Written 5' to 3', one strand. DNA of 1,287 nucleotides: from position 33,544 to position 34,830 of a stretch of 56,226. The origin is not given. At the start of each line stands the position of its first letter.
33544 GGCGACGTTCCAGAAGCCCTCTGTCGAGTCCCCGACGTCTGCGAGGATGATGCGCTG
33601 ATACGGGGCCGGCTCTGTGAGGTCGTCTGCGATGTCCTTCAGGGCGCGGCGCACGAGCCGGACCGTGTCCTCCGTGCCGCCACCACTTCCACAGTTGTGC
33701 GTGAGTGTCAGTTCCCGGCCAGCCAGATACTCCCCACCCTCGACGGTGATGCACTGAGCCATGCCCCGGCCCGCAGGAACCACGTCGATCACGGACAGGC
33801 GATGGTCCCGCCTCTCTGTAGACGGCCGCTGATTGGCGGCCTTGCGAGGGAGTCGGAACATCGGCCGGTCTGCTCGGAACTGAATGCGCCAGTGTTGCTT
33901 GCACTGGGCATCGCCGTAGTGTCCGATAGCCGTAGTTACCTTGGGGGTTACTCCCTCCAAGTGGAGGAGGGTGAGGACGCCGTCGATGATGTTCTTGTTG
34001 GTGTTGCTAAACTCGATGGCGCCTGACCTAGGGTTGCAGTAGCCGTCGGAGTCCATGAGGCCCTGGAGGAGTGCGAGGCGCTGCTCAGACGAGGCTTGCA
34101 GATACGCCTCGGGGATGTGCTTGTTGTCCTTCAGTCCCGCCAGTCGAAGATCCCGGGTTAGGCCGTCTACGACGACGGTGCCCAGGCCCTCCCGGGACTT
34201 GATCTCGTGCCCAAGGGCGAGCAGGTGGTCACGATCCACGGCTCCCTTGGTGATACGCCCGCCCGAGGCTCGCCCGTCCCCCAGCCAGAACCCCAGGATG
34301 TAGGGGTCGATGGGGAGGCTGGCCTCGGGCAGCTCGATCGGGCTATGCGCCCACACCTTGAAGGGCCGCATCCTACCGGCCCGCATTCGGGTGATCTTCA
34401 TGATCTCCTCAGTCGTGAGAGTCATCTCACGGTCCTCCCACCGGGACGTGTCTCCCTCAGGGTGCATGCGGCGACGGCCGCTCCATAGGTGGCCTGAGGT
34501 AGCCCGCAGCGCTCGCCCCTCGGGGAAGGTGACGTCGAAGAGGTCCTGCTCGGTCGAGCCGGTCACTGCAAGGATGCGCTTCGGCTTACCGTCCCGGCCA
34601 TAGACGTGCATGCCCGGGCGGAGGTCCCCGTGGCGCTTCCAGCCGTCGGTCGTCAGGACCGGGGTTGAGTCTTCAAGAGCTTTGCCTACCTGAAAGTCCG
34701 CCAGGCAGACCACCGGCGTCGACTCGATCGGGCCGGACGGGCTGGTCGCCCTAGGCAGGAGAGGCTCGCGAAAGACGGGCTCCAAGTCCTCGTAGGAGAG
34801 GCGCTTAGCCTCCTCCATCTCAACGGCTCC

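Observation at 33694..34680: Class-3-type (Ala1 / W-C-T) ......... intein splitting the active site of an HTH-metallophosphoesterase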

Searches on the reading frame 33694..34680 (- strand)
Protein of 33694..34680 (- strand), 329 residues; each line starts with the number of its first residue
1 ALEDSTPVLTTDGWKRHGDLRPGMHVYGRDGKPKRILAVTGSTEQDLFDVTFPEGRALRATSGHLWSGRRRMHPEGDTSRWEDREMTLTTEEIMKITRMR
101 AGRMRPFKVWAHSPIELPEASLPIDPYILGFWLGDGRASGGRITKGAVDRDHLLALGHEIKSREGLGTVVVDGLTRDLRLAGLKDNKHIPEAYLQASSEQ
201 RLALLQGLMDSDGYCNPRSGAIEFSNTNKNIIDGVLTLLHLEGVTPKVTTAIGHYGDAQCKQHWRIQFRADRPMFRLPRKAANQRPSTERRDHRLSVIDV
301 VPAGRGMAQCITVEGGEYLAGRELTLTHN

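Call 3: search_protein_families(library=pfam, proteins=[window:33694-34680:-], max_evalue=1)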
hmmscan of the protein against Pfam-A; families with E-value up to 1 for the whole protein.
window:33694-34680:- (329 aa): 2 families
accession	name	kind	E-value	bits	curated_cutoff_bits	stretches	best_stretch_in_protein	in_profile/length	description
PF14528.11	LAGLIDADG_3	-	7.8e-09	36.1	22.5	1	199-251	1-55/82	LAGLIDADG-like domain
PF05204.19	Hom_end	-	0.025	15.1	21.1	1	189-252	2-66/110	Homing endonuclease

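Call 8: search_dna_similar(query=window:33694-34680:-, collection=phages, mode=protein, max_rows=40, max_evalue=0.001)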
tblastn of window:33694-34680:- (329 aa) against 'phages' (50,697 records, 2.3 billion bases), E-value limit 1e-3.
Records with a match: 842; places in all: 874; records where one place covers at least 80% of the query: 757.
Best place of each record, by identity: <60% 842.
By first word of the organism name: Mycobacterium 299; Salmonella 185; Vibrio 67; Stx2a-converting 49; Klebsiella 41; Escherichia 28; Pseudomonas 23; Aeromonas 21; Gordonia 15; Enterococcus 14; and 43 more.
By host as written in the record: Mycobacterium smegmatis mc2 155 229; - 116; Salmonella enterica 43; Mycobacterium smegmatis mc#155 34; Salmonella enterica subsp. enterica serovar Enteritidis 29; Salmonella enterica subsp. enterica serovar Typhimurium 27; Klebsiella pneumoniae 23; Salmonella sp. 16; and 162 more.
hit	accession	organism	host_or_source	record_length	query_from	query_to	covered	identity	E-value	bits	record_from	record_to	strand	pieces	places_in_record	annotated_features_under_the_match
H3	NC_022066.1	Mycobacterium phage Redno2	Mycobacterium smegmatis mc2 155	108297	2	329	100%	38.5%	4e-51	187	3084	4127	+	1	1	9: exonuclease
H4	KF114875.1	Mycobacterium phage Redno2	Mycobacterium smegmatis mc2 155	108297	2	329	100%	38.5%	4e-51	187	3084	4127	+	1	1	9: terminase large subunit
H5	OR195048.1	Mycobacterium phage Bombitas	Mycobacterium smegmatis mc2 155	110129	2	329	100%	38.5%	4e-51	187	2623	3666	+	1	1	7: terminase large subunit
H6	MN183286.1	Mycobacterium phage Yeet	Mycobacterium smegmatis mc2 155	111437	2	329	100%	38.5%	4e-51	187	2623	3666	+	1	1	8: terminase large subunit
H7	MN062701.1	Mycobacterium phage Dallas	Mycobacterium smegmatis mc2 155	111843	2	329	100%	38.5%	4e-51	187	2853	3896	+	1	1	9: terminase large subunit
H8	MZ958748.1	Mycobacterium phage JuicyJay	Mycobacterium smegmatis mc#155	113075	2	329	100%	38.5%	4e-51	187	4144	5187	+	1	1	11: terminase large subunit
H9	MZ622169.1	Mycobacterium phage Beem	Mycobacterium smegmatis mc2 155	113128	2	329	100%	38.5%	4e-51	187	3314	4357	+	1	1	10: terminase large subunit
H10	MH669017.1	Mycobacterium phage Zelink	Mycobacterium smegmatis mc2 155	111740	2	329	100%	38.5%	5e-51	187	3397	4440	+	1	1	10: terminase large subunit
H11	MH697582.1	Mycobacterium phage Ejimix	Mycobacterium smegmatis mc2 155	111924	2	329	100%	38.5%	5e-51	187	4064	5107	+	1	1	11: terminase large subunit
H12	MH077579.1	Mycobacterium phage Halley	Mycobacterium smegmatis mc2 155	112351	2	329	100%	38.5%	5e-51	187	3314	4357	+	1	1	10: terminase large subunit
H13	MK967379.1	Mycobacterium phage HokkenD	Mycobacterium smegmatis mc2 155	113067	2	329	100%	38.5%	5e-51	187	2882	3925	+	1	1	5: terminase large subunit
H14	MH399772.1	Mycobacterium phage Constella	Mycobacterium smegmatis mc2 155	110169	2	329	100%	38.5%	5e-51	187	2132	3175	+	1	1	5: terminase large subunit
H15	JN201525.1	Mycobacterium phage Thibault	Mycobacterium smegmatis mc2 155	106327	2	329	100%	38.5%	7e-51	186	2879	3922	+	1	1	6: terminase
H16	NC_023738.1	Mycobacterium phage Thibault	Mycobacterium smegmatis mc2 155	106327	2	329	100%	38.5%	7e-51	186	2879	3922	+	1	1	6: exonuclease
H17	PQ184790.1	Mycobacterium phage Dove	Mycobacterium smegmatis mc2 155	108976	2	329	100%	38.5%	7e-51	186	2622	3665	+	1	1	7: terminase large subunit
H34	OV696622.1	Brevibacterium phage Rousseau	French washed-rind cheese surface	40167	1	329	100%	37.3%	4e-51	187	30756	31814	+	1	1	DnaB-like replicative helicase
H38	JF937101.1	Mycobacterium phage LittleE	Mycobacterium smegmatis mc2 155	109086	1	329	100%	35.0%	2e-43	165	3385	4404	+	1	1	9: terminase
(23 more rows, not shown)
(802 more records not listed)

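Call 13: search_protein_families(library=phrogs, proteins=[window:33694-34680:-], max_evalue=0.01)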
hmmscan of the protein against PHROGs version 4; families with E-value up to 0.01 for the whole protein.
window:33694-34680:- (329 aa): 5 families
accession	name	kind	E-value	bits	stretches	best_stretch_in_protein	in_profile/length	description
phrog_36964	-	head and packaging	2.9e-35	122.5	1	2-329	93-434/890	terminase large subunit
phrog_15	-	head and packaging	4.2e-21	76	1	2-226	80-319/1330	terminase large subunit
phrog_19299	-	head and packaging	3.4e-10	40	2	185-235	232-286/702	terminase large subunit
phrog_510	-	DNA, RNA and nucleotide metabolism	7e-08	32.6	1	12-231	419-642/667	DNA primase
phrog_50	-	DNA, RNA and nucleotide metabolism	5.5e-05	23.4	1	7-133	94-211/570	DnaC-like helicase loader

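Call 17: find_homologous_proteins(query=window:33694-34680:-, max_evalue=0.00001)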
Query window:33694-34680:- (329 aa): 492 proteins with E <= 0.00001 among 4981 candidates; the best 120 are listed.
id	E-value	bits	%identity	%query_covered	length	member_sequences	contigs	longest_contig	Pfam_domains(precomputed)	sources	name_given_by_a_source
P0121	1.1e-189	648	84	100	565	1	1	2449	PF14528.12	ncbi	-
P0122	3.0e-142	492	81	78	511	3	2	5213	PF14528.12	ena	-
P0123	3.0e-139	482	85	74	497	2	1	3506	PF14528.12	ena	-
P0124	1.0e-80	289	48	100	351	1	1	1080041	-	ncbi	ncbi:LAGLIDADG family homing endonuclease [Actinoplanes sp. NPDC000266]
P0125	6.0e-77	277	45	100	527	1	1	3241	PF14528.12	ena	-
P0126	2.3e-72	262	45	100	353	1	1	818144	PF14528.12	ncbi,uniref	ncbi:LAGLIDADG family homing endonuclease [Actinoplanes subglobosus]|uniref:LAGLIDADG family homing 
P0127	2.9e-60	222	41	100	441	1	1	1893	PF05204.20,PF14528.12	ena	-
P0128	1.5e-59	220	41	100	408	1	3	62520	PF14528.12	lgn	-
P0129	7.1e-55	204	37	100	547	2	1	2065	PF05204.20,PF14528.12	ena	-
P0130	7.4e-54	201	39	100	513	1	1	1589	-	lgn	-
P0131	1.4e-50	190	91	30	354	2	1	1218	-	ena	-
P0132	1.3e-49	187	39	100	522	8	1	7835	PF14528.12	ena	-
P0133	4.1e-47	179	37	95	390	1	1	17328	PF14528.12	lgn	-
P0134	4.4e-47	179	34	100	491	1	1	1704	PF05204.20,PF14528.12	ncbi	ncbi:hypothetical protein LCGC14_2320120, partial [marine sediment metagenome]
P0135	9.0e-47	178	38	100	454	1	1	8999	PF14528.12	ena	-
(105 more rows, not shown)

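Call 20: find_encoding_contigs(protein=P0121, flank=3000, max_places=4)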
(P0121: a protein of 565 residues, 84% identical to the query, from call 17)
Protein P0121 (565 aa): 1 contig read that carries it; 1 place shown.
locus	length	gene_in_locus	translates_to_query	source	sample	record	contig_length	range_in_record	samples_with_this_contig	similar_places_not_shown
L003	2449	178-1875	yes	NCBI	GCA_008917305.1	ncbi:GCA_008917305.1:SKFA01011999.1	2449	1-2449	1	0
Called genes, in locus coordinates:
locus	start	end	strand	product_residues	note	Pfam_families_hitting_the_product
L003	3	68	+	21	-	?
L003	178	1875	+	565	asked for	PF14528:LAGLIDADG_3 (weak)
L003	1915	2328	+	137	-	-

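Call 22: search_solved_structures(query=window:33694-34680:-, max_evalue=0.01, show_alignments=3)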
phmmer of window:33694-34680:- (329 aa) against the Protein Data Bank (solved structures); distinct sequences matched with E-value up to 0.01: 7.
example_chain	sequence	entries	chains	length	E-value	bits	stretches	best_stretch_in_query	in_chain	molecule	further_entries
6rix_A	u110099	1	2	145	5.5e-07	32.2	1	5-68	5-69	Replicative DNA helicase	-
6riy_A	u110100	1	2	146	1.1e-06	31.1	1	5-68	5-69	Replicative DNA helicase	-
6bs8_A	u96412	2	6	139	1.5e-06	30.8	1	4-69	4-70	Replicative DNA helicase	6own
1ef0_A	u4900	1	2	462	0.0035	19.7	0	181-247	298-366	PI-SCEI ENDONUCLEASE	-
1um2_A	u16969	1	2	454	0.0036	19.6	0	181-247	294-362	ENDONUCLEASE PI-SCEI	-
1dfa_A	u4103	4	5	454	0.0037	19.6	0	181-247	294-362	PI-SCEI ENDONUCLEASE | ENDONUCLEASE PI-SCEI | PI-SCEI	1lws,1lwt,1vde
1jva_A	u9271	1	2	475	0.0043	19.4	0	181-247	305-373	VMA1-DERIVED HOMING ENDONUCLEASE X10SSS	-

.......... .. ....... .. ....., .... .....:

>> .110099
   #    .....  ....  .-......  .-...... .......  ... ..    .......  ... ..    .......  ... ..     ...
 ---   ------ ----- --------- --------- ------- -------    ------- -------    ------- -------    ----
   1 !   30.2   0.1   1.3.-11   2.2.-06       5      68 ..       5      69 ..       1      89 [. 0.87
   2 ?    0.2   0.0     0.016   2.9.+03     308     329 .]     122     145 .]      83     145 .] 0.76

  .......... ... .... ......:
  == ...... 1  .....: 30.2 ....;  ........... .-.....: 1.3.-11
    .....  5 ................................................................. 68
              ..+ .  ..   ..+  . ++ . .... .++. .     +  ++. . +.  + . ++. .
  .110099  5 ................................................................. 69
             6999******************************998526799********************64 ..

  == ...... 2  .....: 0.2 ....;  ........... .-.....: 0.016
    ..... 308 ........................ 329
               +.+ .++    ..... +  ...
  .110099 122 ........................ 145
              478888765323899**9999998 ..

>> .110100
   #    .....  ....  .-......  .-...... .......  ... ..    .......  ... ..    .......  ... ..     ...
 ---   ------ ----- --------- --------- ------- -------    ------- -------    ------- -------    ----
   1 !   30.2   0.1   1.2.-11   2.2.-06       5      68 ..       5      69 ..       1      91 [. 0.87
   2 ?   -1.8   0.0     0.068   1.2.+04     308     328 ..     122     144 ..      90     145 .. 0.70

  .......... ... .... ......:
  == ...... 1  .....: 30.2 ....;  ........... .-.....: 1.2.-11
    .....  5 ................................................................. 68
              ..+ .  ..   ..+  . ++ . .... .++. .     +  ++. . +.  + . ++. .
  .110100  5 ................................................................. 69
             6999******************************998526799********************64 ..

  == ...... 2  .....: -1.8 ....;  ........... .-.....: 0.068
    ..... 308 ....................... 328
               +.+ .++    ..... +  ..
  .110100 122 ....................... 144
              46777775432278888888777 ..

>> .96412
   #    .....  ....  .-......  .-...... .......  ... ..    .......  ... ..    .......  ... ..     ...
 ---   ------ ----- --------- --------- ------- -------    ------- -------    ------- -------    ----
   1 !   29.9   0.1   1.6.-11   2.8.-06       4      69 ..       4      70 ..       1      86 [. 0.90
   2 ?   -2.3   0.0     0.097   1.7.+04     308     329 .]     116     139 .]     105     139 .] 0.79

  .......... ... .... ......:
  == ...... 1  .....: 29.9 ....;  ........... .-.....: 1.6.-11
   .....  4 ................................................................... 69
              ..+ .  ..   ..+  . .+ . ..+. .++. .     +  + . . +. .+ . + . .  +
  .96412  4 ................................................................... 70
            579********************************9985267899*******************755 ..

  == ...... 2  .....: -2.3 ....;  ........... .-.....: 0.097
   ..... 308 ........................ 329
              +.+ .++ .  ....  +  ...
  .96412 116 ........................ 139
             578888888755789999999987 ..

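Call 24: get_annotated_region(hit=H38, flank=1500)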
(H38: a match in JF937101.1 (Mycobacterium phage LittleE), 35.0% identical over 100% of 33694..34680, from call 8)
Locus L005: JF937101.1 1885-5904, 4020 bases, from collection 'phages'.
description: Mycobacterium phage LittleE, complete genome.
organism: Mycobacterium phage LittleE (NCBI taxid 2922212)
taxonomy: Viruses; Duplodnaviria; Heunggongvirae; Uroviricota; Caudoviricetes; Omegavirus; Omegavirus littlee
host: Mycobacterium smegmatis mc2 155; source: soil; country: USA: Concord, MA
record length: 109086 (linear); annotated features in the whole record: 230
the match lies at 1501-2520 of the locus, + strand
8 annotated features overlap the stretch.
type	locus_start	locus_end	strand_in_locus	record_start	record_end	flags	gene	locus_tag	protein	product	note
CDS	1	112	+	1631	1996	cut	4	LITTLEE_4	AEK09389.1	hypothetical protein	-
CDS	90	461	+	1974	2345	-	5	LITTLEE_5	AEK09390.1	hypothetical protein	-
CDS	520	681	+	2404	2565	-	6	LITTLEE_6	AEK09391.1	hypothetical protein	-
CDS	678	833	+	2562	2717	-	7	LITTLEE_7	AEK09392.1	hypothetical protein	-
CDS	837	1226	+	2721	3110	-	8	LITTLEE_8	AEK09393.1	hypothetical protein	-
CDS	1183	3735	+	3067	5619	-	9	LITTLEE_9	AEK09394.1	terminase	-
CDS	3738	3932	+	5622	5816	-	10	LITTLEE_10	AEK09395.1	membrane protein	-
CDS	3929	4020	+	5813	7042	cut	11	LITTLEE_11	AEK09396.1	portal protein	portal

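Call 25: get_annotated_region(hit=H34, flank=1500)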
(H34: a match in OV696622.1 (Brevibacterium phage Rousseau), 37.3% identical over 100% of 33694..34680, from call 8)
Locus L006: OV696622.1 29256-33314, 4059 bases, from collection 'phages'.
description: Brevibacterium phage Rousseau genome assembly, complete genome: monopartite.
organism: Brevibacterium phage Rousseau (NCBI taxid 2891957)
taxonomy: Viruses; Duplodnaviria; Heunggongvirae; Uroviricota; Caudoviricetes
host: -; source: French washed-rind cheese surface; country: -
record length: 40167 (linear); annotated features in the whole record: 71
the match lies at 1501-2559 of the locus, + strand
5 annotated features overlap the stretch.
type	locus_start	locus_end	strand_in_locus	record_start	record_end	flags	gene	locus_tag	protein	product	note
CDS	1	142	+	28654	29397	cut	-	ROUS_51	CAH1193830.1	S-adenosylmethionine-dependent methyltransferase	-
CDS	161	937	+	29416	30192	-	-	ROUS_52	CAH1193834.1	Replication initiation protein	-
CDS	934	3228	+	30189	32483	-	-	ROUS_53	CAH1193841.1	DnaB-like replicative helicase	-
CDS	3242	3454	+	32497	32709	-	-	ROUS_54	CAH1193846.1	RNA polymerase sigma factor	-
CDS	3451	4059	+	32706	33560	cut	-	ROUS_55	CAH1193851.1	DnaQ-like exonuclease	-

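Call 26: get_annotated_region(hit=H4, flank=1500)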
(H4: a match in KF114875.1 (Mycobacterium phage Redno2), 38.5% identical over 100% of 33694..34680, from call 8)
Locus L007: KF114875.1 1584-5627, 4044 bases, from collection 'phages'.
description: Mycobacterium phage Redno2, complete genome.
organism: Mycobacterium phage Redno2 (NCBI taxid 1340709)
taxonomy: Viruses; Duplodnaviria; Heunggongvirae; Uroviricota; Caudoviricetes; Omegavirus
host: Mycobacterium smegmatis mc2 155; source: soil, Richmond, VA; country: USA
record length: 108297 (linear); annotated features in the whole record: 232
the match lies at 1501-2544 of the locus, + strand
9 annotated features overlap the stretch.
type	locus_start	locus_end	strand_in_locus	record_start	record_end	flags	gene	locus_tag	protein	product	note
CDS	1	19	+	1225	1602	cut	3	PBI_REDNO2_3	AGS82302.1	hypothetical protein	-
CDS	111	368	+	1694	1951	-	4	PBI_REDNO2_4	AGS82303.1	hypothetical protein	-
CDS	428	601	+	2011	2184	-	5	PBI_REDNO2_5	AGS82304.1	hypothetical protein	-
CDS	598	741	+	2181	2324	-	6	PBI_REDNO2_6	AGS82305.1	hypothetical protein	-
CDS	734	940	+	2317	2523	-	7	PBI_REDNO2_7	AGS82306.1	hypothetical protein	-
CDS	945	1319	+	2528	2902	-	8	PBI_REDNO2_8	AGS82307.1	hypothetical protein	-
CDS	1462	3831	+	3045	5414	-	9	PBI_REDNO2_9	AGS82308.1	terminase large subunit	terminase, large subunit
CDS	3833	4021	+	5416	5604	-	10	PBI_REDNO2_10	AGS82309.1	membrane protein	-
CDS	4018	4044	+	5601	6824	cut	11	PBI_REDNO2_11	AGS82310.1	portal protein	portal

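Call 30: search_protein_families(library=ncbifam, proteins=[window:33694-34680:-], max_evalue=1)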
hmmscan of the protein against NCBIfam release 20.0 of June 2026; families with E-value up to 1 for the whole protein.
window:33694-34680:- (329 aa): 4 families
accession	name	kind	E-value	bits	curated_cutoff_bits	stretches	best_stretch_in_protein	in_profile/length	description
NF045703.1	rSAM_Tes_intein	exception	9.2e-05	20.4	1700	1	184-248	446-512/1040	tetraether lipid synthase Tes, intein-containing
NF011491.0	PRK14898.1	equivalog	0.00018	19.7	783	1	147-239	289-375/860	DNA-directed RNA polymerase subunit A''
NF006207.0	PRK08332.1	equivalog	0.0087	13.3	2400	1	146-247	451-530/1684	vitamin B12-dependent ribonucleotide reductase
NF011418.0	PRK14845.1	equivalog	0.26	8.9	756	0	188-249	217-278/1049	translation initiation factor IF-2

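Call 46: find_encoding_contigs(protein=P0122, flank=3000, max_places=2)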
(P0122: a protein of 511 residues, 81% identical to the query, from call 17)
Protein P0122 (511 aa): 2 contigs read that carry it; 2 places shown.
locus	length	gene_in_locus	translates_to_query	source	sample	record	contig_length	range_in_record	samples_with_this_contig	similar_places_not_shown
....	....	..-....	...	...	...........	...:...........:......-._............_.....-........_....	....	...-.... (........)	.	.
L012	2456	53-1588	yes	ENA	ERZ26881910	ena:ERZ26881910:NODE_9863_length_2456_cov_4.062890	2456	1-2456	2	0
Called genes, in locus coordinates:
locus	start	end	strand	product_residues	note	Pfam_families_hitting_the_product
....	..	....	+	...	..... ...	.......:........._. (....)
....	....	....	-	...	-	-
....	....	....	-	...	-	-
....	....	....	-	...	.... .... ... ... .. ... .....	?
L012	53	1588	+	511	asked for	PF14528:LAGLIDADG_3 (weak)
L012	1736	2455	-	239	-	?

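Call 47: find_encoding_contigs(protein=P0123, flank=3000, max_places=2)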
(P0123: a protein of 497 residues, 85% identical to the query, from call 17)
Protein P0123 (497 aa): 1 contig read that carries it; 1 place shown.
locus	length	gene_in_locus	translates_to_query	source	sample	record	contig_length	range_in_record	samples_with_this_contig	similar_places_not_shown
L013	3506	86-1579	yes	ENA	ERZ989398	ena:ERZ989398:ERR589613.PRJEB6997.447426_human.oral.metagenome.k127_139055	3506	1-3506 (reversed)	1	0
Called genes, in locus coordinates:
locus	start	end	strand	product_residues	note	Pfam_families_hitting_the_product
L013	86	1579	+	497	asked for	PF14528:LAGLIDADG_3 (weak)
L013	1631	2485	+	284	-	PF00145:DNA_methylase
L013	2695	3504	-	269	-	?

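Call 57: predict_structure(alignment_id=A4)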
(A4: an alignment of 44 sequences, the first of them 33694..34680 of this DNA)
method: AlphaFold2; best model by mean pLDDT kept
length: 329 residues; sequences in the alignment: 44
mean_pLDDT: 93.8   pTM: 0.91
mean pLDDT of the five models: 93.8, 93.8, 93.6, 93.4, 93.1
residues with pLDDT >= 90: 280; 70-90: 38; 50-70: 9; < 50: 2
segments of 3 or more residues with pLDDT < 50: none
pLDDT, mean of each block of 10 residues (from residue 1): 98 97 98 98 98 94 96 89 93 91 80 96 98 96 93 94 89 97 97 98 98 94 96 98 94 88 95 95 76 80 98 98 95
secondary structure, 60 per line:
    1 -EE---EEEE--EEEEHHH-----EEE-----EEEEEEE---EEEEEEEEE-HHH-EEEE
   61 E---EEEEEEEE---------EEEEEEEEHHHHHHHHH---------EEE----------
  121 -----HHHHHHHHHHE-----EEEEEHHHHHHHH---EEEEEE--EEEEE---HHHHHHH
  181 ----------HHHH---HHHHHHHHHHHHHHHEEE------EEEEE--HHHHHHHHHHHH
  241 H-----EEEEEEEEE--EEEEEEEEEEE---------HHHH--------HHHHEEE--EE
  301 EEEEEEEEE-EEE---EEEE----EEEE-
elements in order: E7-10 E13-16 E25-27 E33-39 E43-51 E57-61 E65-72 E82-89 H90-98 E108-110 H126-135 E142-146 H147-154 E158-163 E166-170 H174-180 H191-194 H198-212 E213-215 E222-226 H229-241 E247-255 E258-268 H278-281 H290-293 E294-296 E299-309 E311-313 E317-320 E325-328
